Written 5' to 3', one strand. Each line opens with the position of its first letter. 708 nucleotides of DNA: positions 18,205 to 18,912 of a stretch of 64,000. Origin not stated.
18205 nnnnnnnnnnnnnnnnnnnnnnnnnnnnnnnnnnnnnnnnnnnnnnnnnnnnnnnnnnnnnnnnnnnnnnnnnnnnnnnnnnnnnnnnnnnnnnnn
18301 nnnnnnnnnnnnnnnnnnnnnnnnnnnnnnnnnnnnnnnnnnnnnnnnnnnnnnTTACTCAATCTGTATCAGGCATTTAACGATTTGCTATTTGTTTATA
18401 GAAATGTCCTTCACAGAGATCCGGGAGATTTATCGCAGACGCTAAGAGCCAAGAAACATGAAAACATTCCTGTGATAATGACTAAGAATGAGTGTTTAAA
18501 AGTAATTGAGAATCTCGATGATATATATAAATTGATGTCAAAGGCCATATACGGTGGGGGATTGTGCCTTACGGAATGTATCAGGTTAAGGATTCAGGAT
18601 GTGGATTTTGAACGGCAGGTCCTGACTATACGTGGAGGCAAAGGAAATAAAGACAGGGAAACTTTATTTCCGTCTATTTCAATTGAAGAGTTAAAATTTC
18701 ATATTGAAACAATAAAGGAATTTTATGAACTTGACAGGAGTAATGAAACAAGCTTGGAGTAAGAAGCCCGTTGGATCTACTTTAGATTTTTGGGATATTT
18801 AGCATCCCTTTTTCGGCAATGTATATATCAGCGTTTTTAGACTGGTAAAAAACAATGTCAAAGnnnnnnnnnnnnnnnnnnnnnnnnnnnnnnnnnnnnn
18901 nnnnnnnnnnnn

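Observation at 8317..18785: Seventeen-cassette chromosomal integron abutting a decayed integrase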

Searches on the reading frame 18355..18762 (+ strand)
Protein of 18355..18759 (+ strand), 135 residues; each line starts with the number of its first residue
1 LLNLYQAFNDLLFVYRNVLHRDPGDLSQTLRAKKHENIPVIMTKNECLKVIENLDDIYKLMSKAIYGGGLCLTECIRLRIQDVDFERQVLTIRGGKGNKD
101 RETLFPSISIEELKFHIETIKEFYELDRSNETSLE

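Call 8: search_protein_families(library=pfam, proteins=[window:18385-18762:+], max_evalue=0.01)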
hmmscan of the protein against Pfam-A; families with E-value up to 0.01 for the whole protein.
window:18385-18762:+ (125 aa): 1 family
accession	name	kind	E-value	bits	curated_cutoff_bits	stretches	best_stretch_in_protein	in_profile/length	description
PF00589.27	Phage_integrase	-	1.1e-07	32.2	27.1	1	32-99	3-75/172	Phage integrase family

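Call 9: search_protein_families(library=ncbifam, proteins=[window:18385-18762:+], max_evalue=0.01)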
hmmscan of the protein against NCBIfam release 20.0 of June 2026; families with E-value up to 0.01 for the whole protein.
window:18385-18762:+ (125 aa): 8 families
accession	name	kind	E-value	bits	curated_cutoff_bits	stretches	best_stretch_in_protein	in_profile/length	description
TIGR02249.1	integrase_gron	subfamily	8.8e-32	110.7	265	1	1-122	71-192/315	integron integrase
NF011946.0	PRK15417.1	equivalog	2.8e-16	59.6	435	1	1-114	86-199/337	integron integrase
NF040815.2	recomb_XerA_Arch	equivalog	7.3e-13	48.7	220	1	19-109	84-174/263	site-specific tyrosine recombinase/integron integrase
TIGR02224.1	recomb_XerC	equivalog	1.5e-09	37.7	335.15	1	20-111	95-192/295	tyrosine recombinase XerC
NF002331.0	PRK01287.1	subfamily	3.4e-08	32.9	371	1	32-91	142-207/365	site-specific tyrosine recombinase XerC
NF001399.0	PRK00283.1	subfamily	4.8e-08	32.6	279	1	15-113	96-200/300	tyrosine recombinase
TIGR02225.1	recomb_XerD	equivalog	1.2e-07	31.4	329.6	1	17-114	88-191/290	site-specific tyrosine recombinase XerD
NF003462.0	PRK05084.1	equivalog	0.00054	18.8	267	1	55-120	204-268/360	tyrosine recombinase XerS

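Call 17: find_homologous_proteins(query=window:18355-18759:+, max_evalue=1e-10)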
Query seq(135 aa) (135 aa): 26 proteins with E <= 1e-10 among 41 candidates.
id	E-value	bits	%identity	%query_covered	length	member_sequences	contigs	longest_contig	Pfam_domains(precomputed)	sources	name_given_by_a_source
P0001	5.2e-54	200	100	70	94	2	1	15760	PF00589.28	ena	-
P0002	2.8e-24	104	43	90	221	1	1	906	PF13495.13,PF00589.28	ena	-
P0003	1.3e-22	98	43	90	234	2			PF13495.13,PF00589.28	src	-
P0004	1.8e-22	98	42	88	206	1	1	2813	PF13495.13,PF00589.28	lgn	-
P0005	1.8e-21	94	42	90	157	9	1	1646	PF13495.13,PF00589.28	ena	-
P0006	3.2e-21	94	46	71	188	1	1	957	PF00589.28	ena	-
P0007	9.2e-21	92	45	81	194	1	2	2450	PF13495.13,PF00589.28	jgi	jgi:integrase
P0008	5.5e-20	90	45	78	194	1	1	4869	PF13495.13,PF00589.28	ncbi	-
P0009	4.8e-17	80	55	55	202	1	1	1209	PF00589.28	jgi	-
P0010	3.5e-16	77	42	80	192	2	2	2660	PF13495.13,PF00589.28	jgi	jgi:integrase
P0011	4.4e-16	77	40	64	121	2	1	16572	PF13495.13,PF00589.28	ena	-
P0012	1.4e-15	75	46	64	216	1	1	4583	PF00589.28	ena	-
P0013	2.3e-15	75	57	50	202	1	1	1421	PF00589.28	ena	-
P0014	8.0e-15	73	60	50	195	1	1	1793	PF00589.28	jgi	jgi:integron integrase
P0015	2.9e-14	71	42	68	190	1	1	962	PF13495.13,PF00589.28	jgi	-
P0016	1.5e-13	69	44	66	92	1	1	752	PF00589.28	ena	-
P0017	2.7e-13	68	53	52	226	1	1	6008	PF00589.28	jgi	jgi:integrase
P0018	4.7e-13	67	54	40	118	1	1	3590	PF00589.28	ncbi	-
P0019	9.0e-13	66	43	64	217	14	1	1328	PF00589.28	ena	-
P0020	1.3e-12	66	52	40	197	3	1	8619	PF00589.28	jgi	jgi:integron integrase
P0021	1.5e-12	66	52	40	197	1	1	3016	PF00589.28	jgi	jgi:integrase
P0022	3.0e-12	65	51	50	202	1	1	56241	PF00589.28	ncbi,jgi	-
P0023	9.1e-12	63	35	81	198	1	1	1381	PF13495.13,PF00589.28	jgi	-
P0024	9.1e-12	63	52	40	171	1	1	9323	PF00589.28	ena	-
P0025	1.7e-11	62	44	59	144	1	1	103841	PF00589.28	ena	-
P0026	7.7e-11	60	51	52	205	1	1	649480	PF00589.28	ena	-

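Call 18: find_encoding_contigs(protein=P0001, flank=10000, max_places=6)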
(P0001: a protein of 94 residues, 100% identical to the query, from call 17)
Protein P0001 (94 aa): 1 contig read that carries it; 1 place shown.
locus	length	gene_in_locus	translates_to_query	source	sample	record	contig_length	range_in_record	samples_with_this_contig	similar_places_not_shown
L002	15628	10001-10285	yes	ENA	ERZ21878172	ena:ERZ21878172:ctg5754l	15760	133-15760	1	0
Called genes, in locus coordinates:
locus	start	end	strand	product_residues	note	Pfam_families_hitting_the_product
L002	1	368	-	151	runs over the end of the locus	PF13420:Acetyltransf_4 (weak), PF00583:Acetyltransf_1, PF13673:Acetyltransf_10, PF13508:Acetyltransf_7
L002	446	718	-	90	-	-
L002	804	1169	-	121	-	-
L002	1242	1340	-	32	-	-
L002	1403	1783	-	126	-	PF02566:OsmC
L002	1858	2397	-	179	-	PF00881:Nitroreductase, PF14512:TM1586_NiRdase (faint), PF00881:Nitroreductase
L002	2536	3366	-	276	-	PF02517:Rce1-like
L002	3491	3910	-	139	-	PF13366:PDDEXK_3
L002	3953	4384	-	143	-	PF07883:Cupin_2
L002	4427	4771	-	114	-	PF05016:ParE_toxin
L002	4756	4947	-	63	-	-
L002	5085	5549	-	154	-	PF12675:DUF3795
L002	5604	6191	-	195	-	PF01613:Flavin_Reduct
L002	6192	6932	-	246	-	PF04015:DUF362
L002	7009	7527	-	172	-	PF00881:Nitroreductase, PF14512:TM1586_NiRdase (faint), PF00881:Nitroreductase (weak)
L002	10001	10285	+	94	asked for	PF00589:Phage_integrase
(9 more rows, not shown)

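Call 25: search_dna_similar(query=window:18355-18759:+, collection=plasmids, mode=protein, max_rows=30, rows=spread)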
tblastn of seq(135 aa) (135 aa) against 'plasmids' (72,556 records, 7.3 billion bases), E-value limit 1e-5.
The search stops at 5000 records and this limit was reached: more records match than are counted here, and every count below describes the 5000 best-scoring records only.
Records with a match: at least 5000; places in all: 5718; records where one place covers at least 80% of the query: 4999.
Best place of each record, by identity: <60% 5000.
By first word of the organism name: Escherichia 1968; Klebsiella 1559; Salmonella 342; Enterobacter 305; Citrobacter 132; Pseudomonas 124; Shigella 103; uncultured 57; Aeromonas 57; Acinetobacter 47; and 51 more.
By predicted mobility (MOB-suite, as given by PLSDB): conjugative 3322; mobilizable 855; non-mobilizable 823.
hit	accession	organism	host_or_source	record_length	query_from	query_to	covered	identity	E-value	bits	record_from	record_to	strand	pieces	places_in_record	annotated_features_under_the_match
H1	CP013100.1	Candidatus Tenderia electrophaga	mixed culture,Biocathode MCL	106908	7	130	92%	39.5%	4e-25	105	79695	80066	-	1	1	integrase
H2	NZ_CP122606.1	Escherichia coli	Sus scrofa,feces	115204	7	121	85%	33.0%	8e-15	77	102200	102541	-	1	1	none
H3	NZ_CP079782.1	Klebsiella pneumoniae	Homo sapiens,cell culture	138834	6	133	95%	28.9%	5e-15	77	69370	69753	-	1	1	none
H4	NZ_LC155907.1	Achromobacter xylosoxidans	-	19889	6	133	95%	28.9%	1e-14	76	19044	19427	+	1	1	intI1: class 1 integron integrase IntI1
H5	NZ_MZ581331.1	Pseudomonas aeruginosa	-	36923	6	133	95%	28.9%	1e-14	76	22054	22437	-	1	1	none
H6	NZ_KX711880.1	Klebsiella pneumoniae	-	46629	6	133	95%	28.9%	1e-14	76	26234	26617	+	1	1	none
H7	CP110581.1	Klebsiella pneumoniae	Homo sapiens,urine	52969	6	133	95%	28.9%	1e-14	76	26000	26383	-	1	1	intI1: class 1 integron integrase IntI1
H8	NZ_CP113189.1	Klebsiella pneumoniae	chicken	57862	6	133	95%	28.9%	1e-14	76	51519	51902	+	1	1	intI1: class 1 integron integrase IntI1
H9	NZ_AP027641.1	Escherichia coli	Homo sapiens,whole organism,feces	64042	6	133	95%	28.9%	1e-14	76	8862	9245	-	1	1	intI1: class 1 integron integrase IntI1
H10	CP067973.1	Klebsiella pneumoniae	Homo sapiens,respiratory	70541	6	133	95%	28.9%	1e-14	76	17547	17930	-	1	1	intI1: class 1 integron integrase IntI1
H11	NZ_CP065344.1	Klebsiella pneumoniae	pure culture,river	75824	6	133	95%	28.9%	1e-14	76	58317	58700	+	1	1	intI1: class 1 integron integrase IntI1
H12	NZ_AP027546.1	Escherichia coli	Homo sapiens,whole organism,feces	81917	6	133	95%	28.9%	1e-14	76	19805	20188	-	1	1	intI1: class 1 integron integrase IntI1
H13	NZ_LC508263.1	Klebsiella pneumoniae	-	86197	6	133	95%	28.9%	1e-14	76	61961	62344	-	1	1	intI1: class 1 integron integrase IntI1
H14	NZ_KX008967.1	Shigella sonnei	-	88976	6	133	95%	28.9%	1e-14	76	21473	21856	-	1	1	intI1: class 1 integron integrase IntI1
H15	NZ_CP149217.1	Salmonella enterica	Homo sapiens,single cell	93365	6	133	95%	28.9%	1e-14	76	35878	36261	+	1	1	intI1: class 1 integron integrase IntI1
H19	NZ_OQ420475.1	Escherichia coli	-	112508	6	133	95%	28.9%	1e-14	76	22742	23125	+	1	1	intI1: class 1 integron integrase IntI1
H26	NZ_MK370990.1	Escherichia coli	-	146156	6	133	95%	28.9%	1e-14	76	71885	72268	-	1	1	intI1: class 1 integron integrase IntI1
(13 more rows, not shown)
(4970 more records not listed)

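Call 26: get_annotated_region(hit=H4, flank=7000)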
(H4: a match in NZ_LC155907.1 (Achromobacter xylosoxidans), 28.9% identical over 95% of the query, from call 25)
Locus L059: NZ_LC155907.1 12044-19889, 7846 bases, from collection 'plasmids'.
description: Achromobacter xylosoxidans strain KUN4507 plasmid pKUN4507_2, complete sequence
organism: Achromobacter xylosoxidans (NCBI taxid 85698)
taxonomy: Bacteria; Pseudomonadota; Betaproteobacteria; Burkholderiales; Alcaligenaceae; Achromobacter; Achromobacter xylosoxidans
host: -; source: -; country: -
typing (MOB-suite, as given by PLSDB): conjugative; replicon rep_cluster_995; relaxase MOBQ; mating-pair formation MPF_T
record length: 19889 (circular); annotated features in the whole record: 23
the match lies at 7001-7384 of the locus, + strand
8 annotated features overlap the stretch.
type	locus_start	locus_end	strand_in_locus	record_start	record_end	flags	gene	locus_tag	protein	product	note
CDS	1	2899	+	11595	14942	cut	traA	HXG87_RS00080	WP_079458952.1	Ti-type conjugative transfer relaxase TraA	-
CDS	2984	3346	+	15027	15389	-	-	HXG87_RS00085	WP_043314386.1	hypothetical protein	-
CDS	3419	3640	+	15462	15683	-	-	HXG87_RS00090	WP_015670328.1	hypothetical protein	-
CDS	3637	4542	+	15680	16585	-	-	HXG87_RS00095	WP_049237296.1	serine protease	GO:0006508 - proteolysis [Evidence IEA]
CDS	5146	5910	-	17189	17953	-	-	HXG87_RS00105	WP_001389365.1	IS6-like element IS6100 family transposase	GO:0006313 - DNA transposition [Evidence IEA]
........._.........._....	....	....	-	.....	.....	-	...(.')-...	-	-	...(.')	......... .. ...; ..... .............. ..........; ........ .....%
predicted_resistance_gene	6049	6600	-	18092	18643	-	aac(6')-Ib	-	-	AAC(6')-Ib family aminoglycoside 6'-N-acetyltransferase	predicted by amrfinderplus; class AMINOGLYCOSIDE; identity 100.0%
CDS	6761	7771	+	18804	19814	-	intI1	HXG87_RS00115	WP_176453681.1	class 1 integron integrase IntI1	-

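Call 27: get_annotated_region(hit=H13, flank=7000)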
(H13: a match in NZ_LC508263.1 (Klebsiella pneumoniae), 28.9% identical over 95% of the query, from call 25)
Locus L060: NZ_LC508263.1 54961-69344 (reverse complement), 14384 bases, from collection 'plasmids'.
description: Klebsiella pneumoniae strain A1-3 plasmid pA1-3, complete sequence
organism: Klebsiella pneumoniae (NCBI taxid 573)
taxonomy: Bacteria; Pseudomonadota; Gammaproteobacteria; Enterobacterales; Enterobacteriaceae; Klebsiella; Klebsiella pneumoniae
host: -; source: -; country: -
typing (MOB-suite, as given by PLSDB): conjugative; replicon IncL/M,rep_cluster_1254; relaxase MOBP; mating-pair formation MPF_I
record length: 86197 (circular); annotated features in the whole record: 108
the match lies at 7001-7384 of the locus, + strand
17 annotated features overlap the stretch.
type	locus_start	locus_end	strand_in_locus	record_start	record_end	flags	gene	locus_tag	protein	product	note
predicted_resistance_gene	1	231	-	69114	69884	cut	armA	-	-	16S rRNA (guanine(1405)-N(7))-methyltransferase ArmA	predicted by amrfinderplus; class AMINOGLYCOSIDE; identity 100.0%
CDS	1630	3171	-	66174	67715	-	-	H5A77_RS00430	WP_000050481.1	IS91-like element ISCR1 family transposase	GO:0006313 - DNA transposition [Evidence IEA]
predicted_resistance_gene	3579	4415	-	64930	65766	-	sul1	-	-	sulfonamide-resistant dihydropteroate synthase Sul1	predicted by amrfinderplus; class SULFONAMIDE; identity 100.0%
CDS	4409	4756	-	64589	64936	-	-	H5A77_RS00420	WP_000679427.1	quaternary ammonium compound efflux SMR transporter QacE delta 1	-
predicted_resistance_gene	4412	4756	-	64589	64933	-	qacEdelta1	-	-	quaternary ammonium compound efflux SMR transporter QacE delta 1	predicted by amrfinderplus; class QUATERNARY AMMONIUM; identity 100.0%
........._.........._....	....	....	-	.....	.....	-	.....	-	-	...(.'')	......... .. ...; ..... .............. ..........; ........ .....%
predicted_resistance_gene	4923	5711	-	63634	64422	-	aadA2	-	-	ANT(3'')-Ia family aminoglycoside nucleotidyltransferase AadA2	predicted by amrfinderplus; class AMINOGLYCOSIDE; identity 100.0%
CDS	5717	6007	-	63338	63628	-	-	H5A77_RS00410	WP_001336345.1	DUF1010 domain-containing protein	-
predicted_resistance_gene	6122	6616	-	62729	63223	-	dfrA12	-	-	trimethoprim-resistant dihydrofolate reductase DfrA12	predicted by amrfinderplus; class TRIMETHOPRIM; identity 100.0%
CDS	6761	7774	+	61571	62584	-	intI1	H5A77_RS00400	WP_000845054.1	class 1 integron integrase IntI1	-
CDS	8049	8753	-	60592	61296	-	-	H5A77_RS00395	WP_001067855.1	IS6-like element IS26 family transposase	GO:0006313 - DNA transposition [Evidence IEA]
predicted_resistance_gene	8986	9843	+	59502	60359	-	aac(3)-IId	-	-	aminoglycoside N-acetyltransferase AAC(3)-IId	predicted by amrfinderplus; class AMINOGLYCOSIDE; identity 100.0%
CDS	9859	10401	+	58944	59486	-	-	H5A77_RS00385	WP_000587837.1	AAA family ATPase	-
CDS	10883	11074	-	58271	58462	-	-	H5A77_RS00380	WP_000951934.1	hypothetical protein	-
CDS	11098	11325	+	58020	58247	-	-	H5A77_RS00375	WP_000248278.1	hypothetical protein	-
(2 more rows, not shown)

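Call 28: get_annotated_region(hit=H19, flank=7000)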
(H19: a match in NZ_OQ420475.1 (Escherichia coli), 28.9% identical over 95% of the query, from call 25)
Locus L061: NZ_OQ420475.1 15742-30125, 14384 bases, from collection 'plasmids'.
description: Escherichia coli strain B188 plasmid pB188_I, complete sequence
organism: Escherichia coli (NCBI taxid 562)
taxonomy: Bacteria; Pseudomonadota; Gammaproteobacteria; Enterobacterales; Enterobacteriaceae; Escherichia; Escherichia coli
host: -; source: -; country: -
typing (MOB-suite, as given by PLSDB): conjugative; replicon IncI-gamma/K1; relaxase MOBP; mating-pair formation MPF_I
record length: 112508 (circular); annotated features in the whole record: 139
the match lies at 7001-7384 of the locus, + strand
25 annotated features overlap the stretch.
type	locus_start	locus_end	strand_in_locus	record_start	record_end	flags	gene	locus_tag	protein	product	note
CDS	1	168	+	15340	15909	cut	mphR(A)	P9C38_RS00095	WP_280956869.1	macrolide-binding transcriptional repressor MphR(A)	-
CDS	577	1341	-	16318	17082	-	-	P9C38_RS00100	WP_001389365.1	IS6-like element IS6100 family transposase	GO:0006313 - DNA transposition [Evidence IEA]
CDS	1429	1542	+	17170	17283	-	-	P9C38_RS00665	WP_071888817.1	NTP-binding protein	-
CDS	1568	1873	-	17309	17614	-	-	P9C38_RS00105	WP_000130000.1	PadR family transcriptional regulator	-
CDS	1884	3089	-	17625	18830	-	chrA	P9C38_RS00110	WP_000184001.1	chromate efflux transporter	GO:0015703 - chromate transport [Evidence IEA]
CDS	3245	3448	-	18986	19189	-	-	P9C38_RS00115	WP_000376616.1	hypothetical protein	-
predicted_resistance_gene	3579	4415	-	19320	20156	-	sul1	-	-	sulfonamide-resistant dihydropteroate synthase Sul1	predicted by amrfinderplus; class SULFONAMIDE; identity 100.0%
CDS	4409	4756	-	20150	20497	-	-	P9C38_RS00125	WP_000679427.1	quaternary ammonium compound efflux SMR transporter QacE delta 1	-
predicted_resistance_gene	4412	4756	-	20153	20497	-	qacEdelta1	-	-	quaternary ammonium compound efflux SMR transporter QacE delta 1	predicted by amrfinderplus; class QUATERNARY AMMONIUM; identity 100.0%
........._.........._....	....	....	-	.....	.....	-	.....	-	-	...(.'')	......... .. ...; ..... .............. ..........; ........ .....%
predicted_resistance_gene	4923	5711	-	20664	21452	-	aadA2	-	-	ANT(3'')-Ia family aminoglycoside nucleotidyltransferase AadA2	predicted by amrfinderplus; class AMINOGLYCOSIDE; identity 100.0%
CDS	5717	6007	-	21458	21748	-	-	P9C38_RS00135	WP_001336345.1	DUF1010 domain-containing protein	-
predicted_resistance_gene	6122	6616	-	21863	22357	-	dfrA12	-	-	trimethoprim-resistant dihydrofolate reductase DfrA12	predicted by amrfinderplus; class TRIMETHOPRIM; identity 100.0%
CDS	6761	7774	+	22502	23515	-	intI1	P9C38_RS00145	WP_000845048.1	class 1 integron integrase IntI1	-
CDS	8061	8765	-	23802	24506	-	-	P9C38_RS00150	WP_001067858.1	IS6-like element IS26 family transposase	GO:0006313 - DNA transposition [Evidence IEA]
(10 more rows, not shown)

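Call 29: get_annotated_region(hit=H26, flank=7000)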
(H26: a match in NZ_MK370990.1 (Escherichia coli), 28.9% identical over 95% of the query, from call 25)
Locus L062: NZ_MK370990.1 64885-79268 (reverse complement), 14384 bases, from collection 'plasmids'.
description: Escherichia coli strain E0272 plasmid pE0272_KPC, complete sequence
organism: Escherichia coli (NCBI taxid 562)
taxonomy: Bacteria; Pseudomonadota; Gammaproteobacteria; Enterobacterales; Enterobacteriaceae; Escherichia; Escherichia coli
host: -; source: -; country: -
typing (MOB-suite, as given by PLSDB): conjugative; replicon IncFIC,IncQ1,IncU,rep_cluster_1418,rep_cluster_2183; relaxase MOBF,MOBF; mating-pair formation MPF_F
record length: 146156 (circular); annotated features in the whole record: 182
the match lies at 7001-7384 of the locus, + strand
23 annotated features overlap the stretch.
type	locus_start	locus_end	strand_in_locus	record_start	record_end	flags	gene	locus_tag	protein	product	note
CDS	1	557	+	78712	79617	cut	-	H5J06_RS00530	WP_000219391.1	Mph(A) family macrolide 2'-phosphotransferase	-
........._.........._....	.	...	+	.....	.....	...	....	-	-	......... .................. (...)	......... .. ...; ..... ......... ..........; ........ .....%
predicted_resistance_gene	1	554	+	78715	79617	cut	mph(A)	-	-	Mph(A) family macrolide 2'-phosphotransferase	predicted by amrfinderplus; class MACROLIDE; identity 100.0%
CDS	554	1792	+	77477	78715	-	mrx(A)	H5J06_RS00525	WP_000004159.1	macrolide resistance MFS transporter Mrx(A)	-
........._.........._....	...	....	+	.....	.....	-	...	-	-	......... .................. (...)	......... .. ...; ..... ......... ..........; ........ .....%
CDS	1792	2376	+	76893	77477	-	mphR(A)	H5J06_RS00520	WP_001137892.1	macrolide-binding transcriptional repressor MphR(A)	-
CDS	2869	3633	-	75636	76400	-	-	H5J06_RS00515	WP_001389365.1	IS6-like element IS6100 family transposase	GO:0006313 - DNA transposition [Evidence IEA]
CDS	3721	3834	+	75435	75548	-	-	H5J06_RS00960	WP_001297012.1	hypothetical protein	-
CDS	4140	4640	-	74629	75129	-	-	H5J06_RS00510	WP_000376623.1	GNAT family N-acetyltransferase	-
predicted_resistance_gene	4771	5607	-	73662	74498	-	sul1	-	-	sulfonamide-resistant dihydropteroate synthase Sul1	predicted by amrfinderplus; class SULFONAMIDE; identity 100.0%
CDS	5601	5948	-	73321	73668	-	-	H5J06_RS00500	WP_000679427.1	quaternary ammonium compound efflux SMR transporter QacE delta 1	-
predicted_resistance_gene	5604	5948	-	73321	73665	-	qacEdelta1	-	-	quaternary ammonium compound efflux SMR transporter QacE delta 1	predicted by amrfinderplus; class QUATERNARY AMMONIUM; identity 100.0%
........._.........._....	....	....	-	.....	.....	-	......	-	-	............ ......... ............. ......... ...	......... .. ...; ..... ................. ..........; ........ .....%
predicted_resistance_gene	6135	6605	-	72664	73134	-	dfrA25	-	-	trimethoprim-resistant dihydrofolate reductase DfrA25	predicted by amrfinderplus; class TRIMETHOPRIM; identity 100.0%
CDS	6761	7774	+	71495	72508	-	intI1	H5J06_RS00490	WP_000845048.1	class 1 integron integrase IntI1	-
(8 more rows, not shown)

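Call 30: get_annotated_region(hit=H5, flank=7000)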
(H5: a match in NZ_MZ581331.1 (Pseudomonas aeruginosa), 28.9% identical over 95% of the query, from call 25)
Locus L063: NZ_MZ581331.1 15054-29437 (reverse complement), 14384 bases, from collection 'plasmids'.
description: Pseudomonas aeruginosa strain 175 plasmid pCHUAC-04_IMP, complete sequence
organism: Pseudomonas aeruginosa (NCBI taxid 287)
taxonomy: Bacteria; Pseudomonadota; Gammaproteobacteria; Pseudomonadales; Pseudomonadaceae; Pseudomonas; Pseudomonas aeruginosa
host: -; source: -; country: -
typing (MOB-suite, as given by PLSDB): mobilizable; replicon IncP; relaxase MOBP
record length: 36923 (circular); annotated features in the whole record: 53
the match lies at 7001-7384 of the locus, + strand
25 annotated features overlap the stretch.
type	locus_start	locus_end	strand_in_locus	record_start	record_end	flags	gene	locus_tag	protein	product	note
CDS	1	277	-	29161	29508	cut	-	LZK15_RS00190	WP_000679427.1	quaternary ammonium compound efflux SMR transporter QacE delta 1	-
predicted_resistance_gene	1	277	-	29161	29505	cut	qacEdelta1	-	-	quaternary ammonium compound efflux SMR transporter QacE delta 1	predicted by amrfinderplus; class QUATERNARY AMMONIUM; identity 100.0%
CDS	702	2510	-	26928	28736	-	-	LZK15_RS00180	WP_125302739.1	ABC transporter ATP-binding protein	-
CDS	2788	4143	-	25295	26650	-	-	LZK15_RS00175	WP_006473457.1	IS1380-like element IS1247 family transposase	-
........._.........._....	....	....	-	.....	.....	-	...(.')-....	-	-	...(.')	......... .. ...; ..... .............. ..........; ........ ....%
CDS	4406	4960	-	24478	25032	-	-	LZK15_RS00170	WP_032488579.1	aminoglycoside N-acetyltransferase AAC(6')-Ib3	-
predicted_resistance_gene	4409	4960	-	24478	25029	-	aac(6')-Ib3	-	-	aminoglycoside N-acetyltransferase AAC(6')-Ib3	predicted by amrfinderplus; class AMINOGLYCOSIDE; identity 100.0%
CDS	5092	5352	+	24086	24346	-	-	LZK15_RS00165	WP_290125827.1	hypothetical protein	-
CDS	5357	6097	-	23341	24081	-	-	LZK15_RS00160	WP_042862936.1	subclass B1 metallo-beta-lactamase IMP-13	-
predicted_resistance_gene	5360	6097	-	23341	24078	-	blaIMP-13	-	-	subclass B1 metallo-beta-lactamase IMP-13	predicted by amrfinderplus; class BETA-LACTAM; identity 100.0%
CDS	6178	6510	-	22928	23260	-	-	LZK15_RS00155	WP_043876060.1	quaternary ammonium compound efflux SMR transporter QacF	-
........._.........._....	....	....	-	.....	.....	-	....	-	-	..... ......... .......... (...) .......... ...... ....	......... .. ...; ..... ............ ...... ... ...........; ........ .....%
predicted_resistance_gene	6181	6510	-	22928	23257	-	qacF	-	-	quaternary ammonium compound efflux SMR transporter QacF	predicted by amrfinderplus; class QUATERNARY AMMONIUM; identity 100.0%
CDS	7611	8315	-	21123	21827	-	-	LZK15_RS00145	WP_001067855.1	IS6-like element IS26 family transposase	-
CDS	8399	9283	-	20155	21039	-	-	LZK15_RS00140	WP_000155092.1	Mph(E) family macrolide 2'-phosphotransferase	-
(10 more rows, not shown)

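Call 31: get_annotated_region(hit=H2, flank=7000)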
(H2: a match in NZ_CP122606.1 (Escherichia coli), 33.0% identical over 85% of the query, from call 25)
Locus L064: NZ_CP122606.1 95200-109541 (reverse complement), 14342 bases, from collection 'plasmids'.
description: Escherichia coli strain ETEC6334 plasmid unnamed2, complete sequence
organism: Escherichia coli (NCBI taxid 562)
taxonomy: Bacteria; Pseudomonadota; Gammaproteobacteria; Enterobacterales; Enterobacteriaceae; Escherichia; Escherichia coli
host: -; source: Sus scrofa,feces; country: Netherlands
typing (MOB-suite, as given by PLSDB): conjugative; replicon IncI-gamma/K1; relaxase MOBP; mating-pair formation MPF_I
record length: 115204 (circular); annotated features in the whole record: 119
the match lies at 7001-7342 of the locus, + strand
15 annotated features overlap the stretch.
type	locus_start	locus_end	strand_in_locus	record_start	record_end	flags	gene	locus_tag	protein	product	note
CDS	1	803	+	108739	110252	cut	-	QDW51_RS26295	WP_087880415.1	IS3 family transposase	-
CDS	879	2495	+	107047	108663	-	-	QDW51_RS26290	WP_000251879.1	Tn7-like element transposition protein TnsE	-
CDS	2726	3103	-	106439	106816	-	-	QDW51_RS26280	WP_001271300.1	hypothetical protein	-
CDS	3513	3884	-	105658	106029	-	-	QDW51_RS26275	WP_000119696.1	hypothetical protein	-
CDS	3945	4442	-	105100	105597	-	-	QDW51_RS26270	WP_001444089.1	hypothetical protein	-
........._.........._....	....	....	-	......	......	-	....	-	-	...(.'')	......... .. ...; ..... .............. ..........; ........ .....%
predicted_resistance_gene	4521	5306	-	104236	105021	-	aadA1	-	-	ANT(3'')-Ia family aminoglycoside nucleotidyltransferase AadA1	predicted by amrfinderplus; class AMINOGLYCOSIDE; identity 100.0%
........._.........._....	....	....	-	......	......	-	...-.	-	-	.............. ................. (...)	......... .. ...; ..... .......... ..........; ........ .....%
predicted_resistance_gene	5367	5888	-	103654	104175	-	sat2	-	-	streptothricin N-acetyltransferase Sat2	predicted by amrfinderplus; class STREPTOTHRICIN; identity 100.0%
predicted_resistance_gene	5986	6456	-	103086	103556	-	dfrA1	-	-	trimethoprim-resistant dihydrofolate reductase DfrA1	predicted by amrfinderplus; class TRIMETHOPRIM; identity 100.0%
CDS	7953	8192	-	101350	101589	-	-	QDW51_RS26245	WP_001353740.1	BrxA family protein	-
CDS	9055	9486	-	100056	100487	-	-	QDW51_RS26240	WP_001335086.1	cell envelope integrity TolA C-terminal domain-containing protein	GO:0043213 - bacteriocin transport [Evidence IEA]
CDS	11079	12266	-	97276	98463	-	-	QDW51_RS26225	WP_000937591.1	IS91 family transposase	-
CDS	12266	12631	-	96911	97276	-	-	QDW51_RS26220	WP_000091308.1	hypothetical protein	-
CDS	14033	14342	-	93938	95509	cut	-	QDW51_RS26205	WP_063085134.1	IS66-like element ISCro1 family transposase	GO:0006313 - DNA transposition [Evidence IEA]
